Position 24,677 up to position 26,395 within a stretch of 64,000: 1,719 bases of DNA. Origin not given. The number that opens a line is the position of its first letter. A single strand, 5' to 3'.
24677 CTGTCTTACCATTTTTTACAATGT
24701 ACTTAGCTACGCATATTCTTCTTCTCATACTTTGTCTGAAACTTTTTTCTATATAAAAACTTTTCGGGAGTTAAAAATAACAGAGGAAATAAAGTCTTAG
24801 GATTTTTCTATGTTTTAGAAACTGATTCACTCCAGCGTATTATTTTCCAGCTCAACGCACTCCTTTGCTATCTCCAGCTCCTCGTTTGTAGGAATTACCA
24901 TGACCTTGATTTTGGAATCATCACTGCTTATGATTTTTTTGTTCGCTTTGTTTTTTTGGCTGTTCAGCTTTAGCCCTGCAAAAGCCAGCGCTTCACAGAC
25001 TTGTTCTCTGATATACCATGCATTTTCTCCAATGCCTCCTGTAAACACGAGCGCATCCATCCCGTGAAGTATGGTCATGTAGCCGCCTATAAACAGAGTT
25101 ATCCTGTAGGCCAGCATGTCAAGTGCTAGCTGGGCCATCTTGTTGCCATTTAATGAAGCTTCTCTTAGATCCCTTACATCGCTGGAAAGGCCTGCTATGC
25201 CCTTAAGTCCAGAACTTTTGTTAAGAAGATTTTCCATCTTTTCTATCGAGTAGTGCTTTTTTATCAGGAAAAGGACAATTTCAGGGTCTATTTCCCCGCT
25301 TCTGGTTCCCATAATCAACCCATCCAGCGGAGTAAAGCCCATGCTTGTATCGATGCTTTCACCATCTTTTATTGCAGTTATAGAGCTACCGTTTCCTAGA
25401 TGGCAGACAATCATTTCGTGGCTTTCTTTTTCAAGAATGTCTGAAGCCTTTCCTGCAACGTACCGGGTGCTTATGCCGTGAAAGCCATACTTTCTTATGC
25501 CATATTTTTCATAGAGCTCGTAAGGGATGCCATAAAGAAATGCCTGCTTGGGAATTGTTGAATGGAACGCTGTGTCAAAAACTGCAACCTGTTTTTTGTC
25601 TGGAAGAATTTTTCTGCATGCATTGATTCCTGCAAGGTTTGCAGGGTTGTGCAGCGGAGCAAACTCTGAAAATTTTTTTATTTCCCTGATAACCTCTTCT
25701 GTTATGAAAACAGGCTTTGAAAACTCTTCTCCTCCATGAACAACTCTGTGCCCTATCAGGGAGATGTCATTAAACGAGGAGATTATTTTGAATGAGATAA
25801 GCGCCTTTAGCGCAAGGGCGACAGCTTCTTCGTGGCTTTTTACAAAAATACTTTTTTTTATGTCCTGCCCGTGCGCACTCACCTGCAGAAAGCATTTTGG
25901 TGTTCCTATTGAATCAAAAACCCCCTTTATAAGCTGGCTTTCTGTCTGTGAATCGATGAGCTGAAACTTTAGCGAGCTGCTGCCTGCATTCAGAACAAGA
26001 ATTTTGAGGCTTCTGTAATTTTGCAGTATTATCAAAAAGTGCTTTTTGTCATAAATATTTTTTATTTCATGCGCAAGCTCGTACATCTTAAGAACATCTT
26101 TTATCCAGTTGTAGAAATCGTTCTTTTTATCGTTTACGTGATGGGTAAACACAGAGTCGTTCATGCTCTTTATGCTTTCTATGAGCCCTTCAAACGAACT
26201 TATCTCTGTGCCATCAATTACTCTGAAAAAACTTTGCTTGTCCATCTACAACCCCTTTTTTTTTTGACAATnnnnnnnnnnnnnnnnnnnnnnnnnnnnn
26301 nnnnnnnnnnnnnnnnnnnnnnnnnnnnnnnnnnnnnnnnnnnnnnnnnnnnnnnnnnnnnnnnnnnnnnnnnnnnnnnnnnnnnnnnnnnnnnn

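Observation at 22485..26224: A 50-aa module shared between the C-terminus of the ABC-2 permease and an N-terminal extension of acetate kinase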

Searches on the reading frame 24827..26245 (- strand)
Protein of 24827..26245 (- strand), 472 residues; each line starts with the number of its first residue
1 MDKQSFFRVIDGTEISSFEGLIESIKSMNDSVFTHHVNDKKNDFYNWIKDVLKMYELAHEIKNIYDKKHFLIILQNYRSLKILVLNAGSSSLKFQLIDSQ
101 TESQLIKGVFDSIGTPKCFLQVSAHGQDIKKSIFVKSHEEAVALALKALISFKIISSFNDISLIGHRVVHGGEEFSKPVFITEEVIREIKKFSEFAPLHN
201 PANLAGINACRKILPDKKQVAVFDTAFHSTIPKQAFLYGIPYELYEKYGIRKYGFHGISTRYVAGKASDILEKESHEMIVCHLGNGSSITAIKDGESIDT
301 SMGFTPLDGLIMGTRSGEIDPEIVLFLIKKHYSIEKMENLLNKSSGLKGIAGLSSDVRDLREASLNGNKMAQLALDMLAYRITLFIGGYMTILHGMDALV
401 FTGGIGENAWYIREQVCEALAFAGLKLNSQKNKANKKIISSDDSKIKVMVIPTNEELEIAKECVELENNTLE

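Call 4: search_protein_families(library=pfam, proteins=[window:24827-26245:-], max_evalue=1)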
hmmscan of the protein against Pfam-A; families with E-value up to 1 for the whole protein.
window:24827-26245:- (472 aa): 2 families
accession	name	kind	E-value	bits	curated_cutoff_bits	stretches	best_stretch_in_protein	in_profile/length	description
PF00871.23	Acetate_kinase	-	4.3e-148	493.6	22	1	81-461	1-392/392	Acetokinase family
PF19027.5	DUF5752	-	0.055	13.2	23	1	16-64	135-189/208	Family of unknown function (DUF5752)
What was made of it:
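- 24827..26245 (-): ackA gene (472 aa), module plus acetate kinase. PF00871 E=4e-148 over residues 81-461 (call 4).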

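Call 9: find_homologous_proteins(query=window:24827-26245:-, max_evalue=1e-10)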
Query window:24827-26245:- (472 aa): 8000 proteins with E <= 1e-10 among 8000 candidates; the best 120 are listed.
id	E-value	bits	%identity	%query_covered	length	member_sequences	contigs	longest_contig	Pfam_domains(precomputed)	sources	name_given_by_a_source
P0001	0.0e+0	1043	100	100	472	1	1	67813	PF00871.24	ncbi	-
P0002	3.2e-246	835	79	99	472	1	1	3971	PF00871.24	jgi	-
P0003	1.0e-237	807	74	99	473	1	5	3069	PF00871.24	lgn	-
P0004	1.5e-211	721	66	99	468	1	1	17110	PF00871.24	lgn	-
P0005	7.0e-207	706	65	99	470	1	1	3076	PF00871.24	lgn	-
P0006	6.5e-159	548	64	83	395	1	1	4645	PF00871.24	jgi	-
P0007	1.1e-152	527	54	99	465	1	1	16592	PF00871.24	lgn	-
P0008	3.3e-152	525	63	81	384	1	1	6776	PF00871.24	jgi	jgi:acetate kinase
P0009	1.3e-151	524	53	98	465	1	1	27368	PF00871.24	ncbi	ncbi:MAG: acetate kinase [Candidatus Woesearchaeota archaeon]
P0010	5.0e-146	505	59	82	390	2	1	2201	PF00871.24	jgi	-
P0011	1.2e-145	504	58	82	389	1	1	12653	PF00871.24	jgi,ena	-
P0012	3.0e-144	499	51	97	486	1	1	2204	PF00871.24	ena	-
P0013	1.4e-143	497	49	97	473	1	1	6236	PF00871.24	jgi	-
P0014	1.1e-142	494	59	81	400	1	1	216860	PF00871.24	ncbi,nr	ncbi:acetate kinase [Candidatus Woesearchaeota archaeon]|nr:acetate kinase [Candidatus Woesearchaeot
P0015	5.0e-142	492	57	82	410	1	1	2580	PF00871.24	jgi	jgi:acetate kinase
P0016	1.1e-141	491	55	82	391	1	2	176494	PF00871.24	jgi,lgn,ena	-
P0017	1.1e-140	487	59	83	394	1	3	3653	PF00871.24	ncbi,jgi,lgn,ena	-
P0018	5.1e-140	485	57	82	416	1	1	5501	PF00871.24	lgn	-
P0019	5.6e-140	485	57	82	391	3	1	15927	PF00871.24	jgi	jgi:acetate kinase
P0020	1.9e-139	483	58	83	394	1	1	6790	PF00871.24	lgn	-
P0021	4.1e-139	482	56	81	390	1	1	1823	PF00871.24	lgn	-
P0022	1.1e-138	481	49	98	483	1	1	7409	PF00871.24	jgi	-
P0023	2.2e-138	480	57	82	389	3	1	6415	PF00871.24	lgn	-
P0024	2.4e-138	480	56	82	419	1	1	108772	PF00871.24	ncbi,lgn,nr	ncbi:acetate kinase [Candidatus Woesearchaeota archaeon]|nr:acetate kinase [Candidatus Woesearchaeot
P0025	3.1e-138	479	55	82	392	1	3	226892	PF00871.24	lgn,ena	-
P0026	5.9e-138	478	55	82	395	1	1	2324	PF00871.24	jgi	jgi:acetate kinase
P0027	7.9e-138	478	58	82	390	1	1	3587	PF00871.24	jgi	-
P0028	1.0e-137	478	58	82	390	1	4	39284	PF00871.24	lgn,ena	-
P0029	5.0e-137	475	56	82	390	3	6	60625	PF00871.24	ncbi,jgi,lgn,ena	-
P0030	5.2e-137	475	55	82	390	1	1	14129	PF00871.24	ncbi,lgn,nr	ncbi:acetate kinase [Candidatus Woesearchaeota archaeon]|nr:acetate kinase [Candidatus Woesearchaeot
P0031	5.4e-137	475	49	98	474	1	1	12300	PF00871.24,PF19027.6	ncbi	ncbi:MAG: acetate/propionate family kinase [Candidatus Woesearchaeota archaeon]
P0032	8.4e-137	475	49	99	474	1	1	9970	PF00871.24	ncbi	-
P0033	9.6e-137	474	55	82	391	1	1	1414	PF00871.24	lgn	-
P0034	1.5e-136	474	49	99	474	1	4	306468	PF00871.24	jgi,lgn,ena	jgi:acetate kinase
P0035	3.4e-136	473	55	82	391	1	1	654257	PF00871.24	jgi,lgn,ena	-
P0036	5.6e-136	472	48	98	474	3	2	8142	PF00871.24,PF19027.6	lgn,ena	-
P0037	1.2e-135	471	53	82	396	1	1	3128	PF00871.24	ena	-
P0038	1.7e-135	470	54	82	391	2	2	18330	PF00871.24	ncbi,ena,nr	ncbi:MAG TPA: acetate kinase [Candidatus Nanoarchaeia archaeon]|nr:acetate kinase [Candidatus Nanoar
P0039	2.0e-135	470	56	82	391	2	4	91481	PF00871.24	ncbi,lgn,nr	ncbi:MAG: acetate kinase [Nanoarchaeota archaeon]|nr:acetate kinase [Nanoarchaeota archaeon] MBU1322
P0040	2.9e-135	470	55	82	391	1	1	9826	PF00871.24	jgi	-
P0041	3.2e-135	469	50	99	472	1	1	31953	PF00871.24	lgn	-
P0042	8.6e-135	468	55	82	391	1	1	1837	PF00871.24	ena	-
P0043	1.1e-134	468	49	96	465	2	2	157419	PF00871.24,PF19027.6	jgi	jgi:acetate kinase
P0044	2.1e-134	467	55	82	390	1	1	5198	PF00871.24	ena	-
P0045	2.5e-134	467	52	82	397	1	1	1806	PF00871.24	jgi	jgi:acetate kinase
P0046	4.6e-134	466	55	81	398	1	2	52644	PF00871.24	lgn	-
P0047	4.6e-134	466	57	81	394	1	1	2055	PF00871.24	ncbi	-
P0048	5.6e-134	465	56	82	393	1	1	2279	PF00871.24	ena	-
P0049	5.9e-134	465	56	82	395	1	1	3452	PF00871.24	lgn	-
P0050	7.1e-134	465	50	96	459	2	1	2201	PF00871.24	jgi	-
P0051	7.2e-134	465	56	82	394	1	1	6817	PF00871.24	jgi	-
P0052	1.5e-133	464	48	99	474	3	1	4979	PF00871.24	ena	-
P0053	2.2e-133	463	54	82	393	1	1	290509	PF00871.24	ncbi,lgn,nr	ncbi:acetate kinase [Candidatus Woesearchaeota archaeon]|nr:acetate kinase [Candidatus Woesearchaeot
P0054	3.3e-133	463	49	99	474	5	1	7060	PF00871.24,PF19027.6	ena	-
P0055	3.8e-133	463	52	82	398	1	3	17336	PF00871.24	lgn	-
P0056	3.8e-133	463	54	82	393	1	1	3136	PF00871.24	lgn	-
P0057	4.0e-133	463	55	83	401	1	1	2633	PF00871.24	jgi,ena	-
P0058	1.2e-132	461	55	82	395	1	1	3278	PF00871.24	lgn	-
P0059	1.6e-132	461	55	82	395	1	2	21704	PF00871.24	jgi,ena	-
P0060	2.6e-132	460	47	99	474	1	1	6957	PF00871.24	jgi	jgi:acetate kinase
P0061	2.8e-132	460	53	83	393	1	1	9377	PF00871.24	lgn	-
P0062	3.0e-132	460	54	82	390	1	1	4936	PF00871.24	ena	-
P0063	3.4e-132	459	48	99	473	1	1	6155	PF00871.24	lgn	-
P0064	4.2e-132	459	55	82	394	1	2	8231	PF00871.24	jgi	jgi:acetate kinase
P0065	4.5e-132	459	54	82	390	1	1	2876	PF00871.24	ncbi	-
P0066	5.6e-132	459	55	82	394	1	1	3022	PF00871.24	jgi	jgi:acetate kinase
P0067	5.9e-132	459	54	82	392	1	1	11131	PF00871.24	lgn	-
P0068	7.4e-132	458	47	98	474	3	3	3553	PF00871.24,PF19027.6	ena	-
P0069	8.0e-132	458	52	82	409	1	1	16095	PF00871.24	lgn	-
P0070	9.8e-132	458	54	82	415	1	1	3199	PF00871.24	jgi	jgi:acetate kinase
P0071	9.8e-132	458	50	99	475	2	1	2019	PF00871.24,PF19027.6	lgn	-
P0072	1.1e-131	458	52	82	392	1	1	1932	PF00871.24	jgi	jgi:acetate kinase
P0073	1.1e-131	458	58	82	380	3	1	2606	PF00871.24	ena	-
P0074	1.3e-131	458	53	82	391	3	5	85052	PF00871.24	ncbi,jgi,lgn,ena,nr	ncbi:acetate kinase [Euryarchaeota archaeon SM23-78]|nr:MAG: acetate kinase [Euryarchaeota archaeon 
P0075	1.4e-131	457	54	82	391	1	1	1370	PF00871.24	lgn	-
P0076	2.2e-131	457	53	82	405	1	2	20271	PF00871.24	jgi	-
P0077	2.2e-131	457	46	98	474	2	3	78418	PF00871.24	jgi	-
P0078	2.3e-131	457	51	83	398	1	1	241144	PF00871.24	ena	-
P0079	2.7e-131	457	55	82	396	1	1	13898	PF00871.24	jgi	jgi:acetate kinase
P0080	2.8e-131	456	53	81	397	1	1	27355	PF00871.24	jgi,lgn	jgi:acetate kinase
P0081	3.6e-131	456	53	81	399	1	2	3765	PF00871.24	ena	-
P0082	4.3e-131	456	46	98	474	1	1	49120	PF00871.24,PF19027.6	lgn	-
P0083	5.0e-131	456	47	99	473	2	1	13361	PF00871.24,PF19027.6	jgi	-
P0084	1.3e-130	454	45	98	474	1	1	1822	PF00871.24,PF19027.6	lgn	-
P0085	1.7e-130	454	54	82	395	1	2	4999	PF00871.24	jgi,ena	-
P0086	2.1e-130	454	54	81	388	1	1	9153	PF00871.24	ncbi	-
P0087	2.2e-130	453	54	83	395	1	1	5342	PF00871.24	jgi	-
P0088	2.2e-130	453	57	81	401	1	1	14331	PF00871.24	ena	-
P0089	3.7e-130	453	49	98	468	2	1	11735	PF00871.24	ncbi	-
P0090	3.9e-130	453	51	83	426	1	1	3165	PF00871.24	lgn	-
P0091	4.7e-130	452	48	99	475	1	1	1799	PF00871.24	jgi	-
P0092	4.7e-130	452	54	82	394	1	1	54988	PF00871.24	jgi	jgi:acetate kinase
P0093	5.6e-130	452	46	99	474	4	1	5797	PF00871.24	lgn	-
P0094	6.4e-130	452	56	81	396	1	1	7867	PF00871.24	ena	-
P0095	7.3e-130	452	46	98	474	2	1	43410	PF00871.24,PF19027.6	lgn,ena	-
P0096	8.1e-130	452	53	82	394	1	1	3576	PF00871.24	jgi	-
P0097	1.2e-129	451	54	81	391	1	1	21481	PF00871.24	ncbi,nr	ncbi:acetate/propionate family kinase [Candidatus Peregrinibacteria bacterium]|nr:acetate/propionate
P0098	1.5e-129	451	55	81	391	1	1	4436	PF00871.24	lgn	-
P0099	1.9e-129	450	57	81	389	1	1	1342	PF00871.24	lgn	-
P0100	2.3e-129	450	52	82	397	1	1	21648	PF00871.24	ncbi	-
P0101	2.4e-129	450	52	82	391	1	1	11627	PF00871.24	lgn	-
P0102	5.2e-129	449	47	98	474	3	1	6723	PF00871.24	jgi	jgi:acetate kinase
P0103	1.0e-128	448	47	98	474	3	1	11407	PF00871.24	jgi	-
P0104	1.5e-128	447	55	81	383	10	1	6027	PF00871.24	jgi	-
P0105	2.0e-128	447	53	82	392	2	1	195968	PF00871.24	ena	-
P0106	2.2e-128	447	51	81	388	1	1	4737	PF00871.24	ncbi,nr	ncbi:MAG: acetate kinase [Elusimicrobia bacterium]|nr:acetate kinase [Elusimicrobiota bacterium]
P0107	2.3e-128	447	55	82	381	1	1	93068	PF00871.24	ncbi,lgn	-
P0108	4.8e-128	446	46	97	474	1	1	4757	PF00871.24,PF19027.6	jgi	jgi:acetate kinase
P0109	5.5e-128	446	55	81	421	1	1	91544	PF00871.24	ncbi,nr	ncbi:acetate kinase [Candidatus Woesearchaeota archaeon]|nr:acetate kinase [Candidatus Woesearchaeot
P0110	8.3e-128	445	54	82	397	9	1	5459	PF00871.24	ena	-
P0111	8.8e-128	445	46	98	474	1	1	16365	PF00871.24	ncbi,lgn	-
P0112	9.1e-128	445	52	82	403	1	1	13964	PF00871.24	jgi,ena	-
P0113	1.1e-127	445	52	83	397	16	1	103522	PF00871.24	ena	-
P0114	1.2e-127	444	60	74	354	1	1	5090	PF00871.24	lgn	-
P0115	1.3e-127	444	54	81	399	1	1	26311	PF00871.24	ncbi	ncbi:MAG: acetate kinase [archaeon]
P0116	1.4e-127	444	46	98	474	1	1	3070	PF00871.24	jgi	jgi:acetate kinase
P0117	1.7e-127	444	53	81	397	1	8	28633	PF00871.24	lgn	-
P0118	2.3e-127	444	47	98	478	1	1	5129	PF00871.24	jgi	jgi:acetate kinase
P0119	3.8e-127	443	55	82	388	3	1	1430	PF00871.24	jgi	-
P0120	4.9e-127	442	54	82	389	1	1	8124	PF00871.24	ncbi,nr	ncbi:acetate kinase [Candidatus Woesearchaeota archaeon]|nr:acetate kinase [Candidatus Woesearchaeot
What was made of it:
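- On DUF5752 / OrfY (PF19027): Eleven AckA orthologues carry precomputed PF19027 hits (call 9).
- Precomputed PF19027 hits on AckA orthologues (call 9).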

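Call 40: find_encoding_contigs(protein=P0001, flank=10000, max_places=2)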
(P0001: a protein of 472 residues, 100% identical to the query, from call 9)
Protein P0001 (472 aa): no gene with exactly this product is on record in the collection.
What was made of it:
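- Tried and rejected: The AckA is not on record in the contig index (call 40).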

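Call 41: find_encoding_contigs(protein=P0004, flank=10000, max_places=2)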
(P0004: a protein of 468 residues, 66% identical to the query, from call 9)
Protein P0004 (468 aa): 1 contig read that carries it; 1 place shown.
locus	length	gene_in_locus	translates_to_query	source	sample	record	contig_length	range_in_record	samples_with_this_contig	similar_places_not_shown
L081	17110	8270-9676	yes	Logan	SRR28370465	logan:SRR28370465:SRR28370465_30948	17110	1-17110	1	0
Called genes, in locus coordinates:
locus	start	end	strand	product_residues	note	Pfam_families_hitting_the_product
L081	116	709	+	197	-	PF09622:DUF2391 (weak)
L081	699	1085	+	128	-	-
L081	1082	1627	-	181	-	PF01066:CDP-OH_P_transf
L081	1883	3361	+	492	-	PF00152:tRNA-synt_2 (faint), PF00587:tRNA-synt_2b (weak), PF03129:HGTP_anticodon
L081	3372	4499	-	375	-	-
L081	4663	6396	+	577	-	PF01558:POR, PF01855:POR_N, PF02780:Transketolase_C (weak), PF17147:PFOR_II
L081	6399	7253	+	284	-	PF02775:TPP_enzyme_C, PF12367:PFO_beta_C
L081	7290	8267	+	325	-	PF01515:PTA_PTB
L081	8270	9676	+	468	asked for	PF00871:Acetate_kinase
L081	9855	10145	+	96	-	PF22277:EncFtn-like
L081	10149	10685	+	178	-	PF01928:CYTH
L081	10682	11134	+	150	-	-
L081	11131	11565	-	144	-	PF01641:SelR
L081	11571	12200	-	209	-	PF00730:HhH-GPD, PF00633:HHH, PF10576:EndIII_4Fe-2S (weak)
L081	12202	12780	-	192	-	PF13238:AAA_18, PF13521:AAA_28 (weak), PF13207:AAA_17 (faint)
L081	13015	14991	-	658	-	PF12698:ABC2_membrane_3, PF01061:ABC2_membrane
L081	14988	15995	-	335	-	PF00005:ABC_tran, PF13304:AAA_21, PF13732:DrrA1-3_C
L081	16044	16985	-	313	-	PF07885:Ion_trans_2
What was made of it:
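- The two genes lie 2.1 kb apart, and that neighbourhood is kept in a relative (L081, call 41).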

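Call 63: search_protein_families(library=ncbifam, proteins=[window:24827-26245:-], max_evalue=0.01)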
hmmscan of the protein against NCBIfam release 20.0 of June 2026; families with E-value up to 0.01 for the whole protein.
window:24827-26245:- (472 aa): 8 families
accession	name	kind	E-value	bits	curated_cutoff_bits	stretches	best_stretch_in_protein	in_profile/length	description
TIGR00016.1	ackA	subfamily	5.7e-148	493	293.4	1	79-466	3-403/405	acetate/propionate family kinase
NF009063.0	PRK12397.1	equivalog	4.3e-135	450.4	659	1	79-466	2-392/404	acetate/propionate family kinase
NF005520.0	PRK07157.1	equivalog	9.2e-127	423.4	561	1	80-466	3-397/400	acetate kinase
NF009045.0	PRK12379.1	equivalog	1.1e-126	423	580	1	82-468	7-394/402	propionate kinase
NF009099.0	PRK12440.1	equivalog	2.2e-115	385.8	693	1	82-466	6-396/397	acetate/propionate family kinase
NF005462.0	PRK07058.1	equivalog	9.8e-100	334.3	486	1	82-466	6-389/396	acetate/propionate family kinase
NF002834.0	PRK03011.1-5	subfamily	2.3e-22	79.6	222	1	251-410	150-311/357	butyrate kinase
TIGR02707.1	butyr_kinase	equivalog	1.1e-19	70.7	289.1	1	251-413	147-311/351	butyrate kinase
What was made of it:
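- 24827..26245 (-): TIGR00016 scores 493 bits against a cut-off of 293 (call 63).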

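Call 76: list_cluster_members(proteins=[P0001, P0271])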
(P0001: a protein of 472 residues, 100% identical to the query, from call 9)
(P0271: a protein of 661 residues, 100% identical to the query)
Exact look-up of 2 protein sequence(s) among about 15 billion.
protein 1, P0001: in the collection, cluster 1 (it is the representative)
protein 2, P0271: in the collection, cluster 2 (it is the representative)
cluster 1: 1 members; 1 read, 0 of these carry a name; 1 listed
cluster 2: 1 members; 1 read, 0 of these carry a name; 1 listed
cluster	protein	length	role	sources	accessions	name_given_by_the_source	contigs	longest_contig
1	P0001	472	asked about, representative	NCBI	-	-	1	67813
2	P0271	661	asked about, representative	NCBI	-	-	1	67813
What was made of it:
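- Tried and rejected: The cluster look-up gave no name or accession (call 76).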
